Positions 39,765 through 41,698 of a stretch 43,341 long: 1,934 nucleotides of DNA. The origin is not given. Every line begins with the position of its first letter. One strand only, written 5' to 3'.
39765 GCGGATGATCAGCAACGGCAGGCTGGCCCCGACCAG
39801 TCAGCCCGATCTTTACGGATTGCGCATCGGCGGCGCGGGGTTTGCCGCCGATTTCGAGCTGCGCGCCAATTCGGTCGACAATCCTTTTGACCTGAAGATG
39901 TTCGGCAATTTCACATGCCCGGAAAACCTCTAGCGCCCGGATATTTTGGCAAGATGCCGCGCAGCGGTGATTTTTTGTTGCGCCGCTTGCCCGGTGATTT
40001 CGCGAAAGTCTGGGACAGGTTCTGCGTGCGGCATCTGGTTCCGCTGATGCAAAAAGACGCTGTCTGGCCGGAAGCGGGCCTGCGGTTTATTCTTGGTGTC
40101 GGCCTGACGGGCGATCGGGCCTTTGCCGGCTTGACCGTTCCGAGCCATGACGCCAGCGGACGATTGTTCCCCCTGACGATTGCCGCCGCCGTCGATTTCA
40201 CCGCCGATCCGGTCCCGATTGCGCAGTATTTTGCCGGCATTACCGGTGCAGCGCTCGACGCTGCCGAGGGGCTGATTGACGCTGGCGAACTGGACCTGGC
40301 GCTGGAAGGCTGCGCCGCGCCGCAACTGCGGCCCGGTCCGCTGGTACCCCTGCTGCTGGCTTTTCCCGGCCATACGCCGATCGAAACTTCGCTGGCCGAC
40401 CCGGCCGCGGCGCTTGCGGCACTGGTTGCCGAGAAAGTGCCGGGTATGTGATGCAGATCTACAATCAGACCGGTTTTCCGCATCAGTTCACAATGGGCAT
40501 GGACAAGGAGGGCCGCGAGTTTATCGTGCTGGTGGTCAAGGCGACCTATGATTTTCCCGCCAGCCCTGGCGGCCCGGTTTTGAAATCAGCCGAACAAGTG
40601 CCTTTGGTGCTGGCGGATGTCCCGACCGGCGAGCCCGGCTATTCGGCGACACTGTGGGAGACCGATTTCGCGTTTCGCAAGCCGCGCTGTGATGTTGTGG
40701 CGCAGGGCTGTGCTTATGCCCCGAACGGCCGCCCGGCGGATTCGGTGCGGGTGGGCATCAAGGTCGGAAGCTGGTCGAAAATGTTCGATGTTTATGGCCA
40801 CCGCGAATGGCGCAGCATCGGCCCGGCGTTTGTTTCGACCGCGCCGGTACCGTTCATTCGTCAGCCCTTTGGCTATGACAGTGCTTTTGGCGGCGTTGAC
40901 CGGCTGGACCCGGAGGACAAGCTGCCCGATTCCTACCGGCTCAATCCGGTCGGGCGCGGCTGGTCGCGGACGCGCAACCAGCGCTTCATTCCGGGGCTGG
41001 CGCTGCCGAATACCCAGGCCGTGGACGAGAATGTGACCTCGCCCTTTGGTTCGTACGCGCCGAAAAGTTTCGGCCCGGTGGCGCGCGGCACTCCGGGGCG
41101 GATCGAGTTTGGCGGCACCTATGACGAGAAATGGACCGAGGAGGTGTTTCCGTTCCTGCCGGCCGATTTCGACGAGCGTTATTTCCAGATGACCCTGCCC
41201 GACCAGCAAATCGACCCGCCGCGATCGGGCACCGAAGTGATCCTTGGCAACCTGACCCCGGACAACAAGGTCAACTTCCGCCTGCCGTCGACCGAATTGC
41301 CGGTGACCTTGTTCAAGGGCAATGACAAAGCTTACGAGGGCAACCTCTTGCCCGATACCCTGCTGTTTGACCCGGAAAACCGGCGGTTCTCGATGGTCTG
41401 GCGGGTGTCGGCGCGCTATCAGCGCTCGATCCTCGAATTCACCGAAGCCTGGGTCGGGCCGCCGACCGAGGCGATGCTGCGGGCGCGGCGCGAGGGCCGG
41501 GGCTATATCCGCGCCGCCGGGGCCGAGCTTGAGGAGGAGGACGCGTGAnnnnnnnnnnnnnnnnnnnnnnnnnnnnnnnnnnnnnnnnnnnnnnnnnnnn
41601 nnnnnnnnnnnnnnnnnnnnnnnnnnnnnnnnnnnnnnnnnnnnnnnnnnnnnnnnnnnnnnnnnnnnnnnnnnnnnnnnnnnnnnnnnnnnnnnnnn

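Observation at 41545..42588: Ketosynthase-fold pseudoenzyme wedged between the DUF2169 adaptor and the PAAR-like effector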

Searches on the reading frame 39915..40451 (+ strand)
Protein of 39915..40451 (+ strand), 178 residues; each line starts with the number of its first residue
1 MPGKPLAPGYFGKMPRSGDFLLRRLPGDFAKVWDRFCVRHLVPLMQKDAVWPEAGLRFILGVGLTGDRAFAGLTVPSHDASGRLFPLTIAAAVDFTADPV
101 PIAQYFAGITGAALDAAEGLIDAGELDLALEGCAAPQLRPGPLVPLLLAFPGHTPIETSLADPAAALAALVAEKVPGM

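Call 3: search_protein_families(library=pfam, proteins=[window:39915-40451:+], max_evalue=1)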
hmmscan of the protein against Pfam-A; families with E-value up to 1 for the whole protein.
window:39915-40451:+ (178 aa): 1 family
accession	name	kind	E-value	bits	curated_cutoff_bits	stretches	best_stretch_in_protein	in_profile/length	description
PF09867.14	TagF_N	-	1.1e-20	74.5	27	1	9-131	1-133/135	TagF N-terminal domain, Type VI secretion system-associated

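Call 4: search_protein_families(library=ncbifam, proteins=[window:39915-40451:+], max_evalue=1)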
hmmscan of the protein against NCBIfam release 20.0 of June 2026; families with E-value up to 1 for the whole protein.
window:39915-40451:+ (178 aa): 1 family
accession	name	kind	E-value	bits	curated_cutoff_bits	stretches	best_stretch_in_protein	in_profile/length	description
TIGR03373.1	VI_minor_4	hypoth_equivalog_domain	3e-22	79.2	41.2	1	9-128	1-130/136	type VI secretion system-associated protein TagF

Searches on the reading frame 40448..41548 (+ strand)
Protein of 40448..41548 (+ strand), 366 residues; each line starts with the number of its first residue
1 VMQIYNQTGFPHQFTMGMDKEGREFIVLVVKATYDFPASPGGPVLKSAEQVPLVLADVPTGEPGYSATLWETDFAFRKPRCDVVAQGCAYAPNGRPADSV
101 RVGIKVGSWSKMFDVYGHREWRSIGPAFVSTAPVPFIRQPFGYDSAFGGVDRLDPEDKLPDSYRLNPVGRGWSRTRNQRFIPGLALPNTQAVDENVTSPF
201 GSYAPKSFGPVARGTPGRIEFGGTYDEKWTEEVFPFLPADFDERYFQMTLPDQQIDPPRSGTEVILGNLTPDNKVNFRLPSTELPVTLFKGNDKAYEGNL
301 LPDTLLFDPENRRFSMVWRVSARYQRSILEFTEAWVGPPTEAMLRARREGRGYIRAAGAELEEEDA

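Call 3: search_protein_families(library=pfam, proteins=[window:40448-41548:+], max_evalue=1)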
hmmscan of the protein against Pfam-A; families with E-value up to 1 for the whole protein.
window:40448-41548:+ (366 aa): 1 family
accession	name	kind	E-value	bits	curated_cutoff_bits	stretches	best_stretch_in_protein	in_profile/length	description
PF09937.14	DUF2169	-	5.1e-80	269.4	25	1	21-319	1-294/294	Uncharacterized protein conserved in bacteria (DUF2169)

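Call 4: search_protein_families(library=ncbifam, proteins=[window:40448-41548:+], max_evalue=1)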
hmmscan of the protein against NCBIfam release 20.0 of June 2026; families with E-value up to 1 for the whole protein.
window:40448-41548:+ (366 aa): 0 families
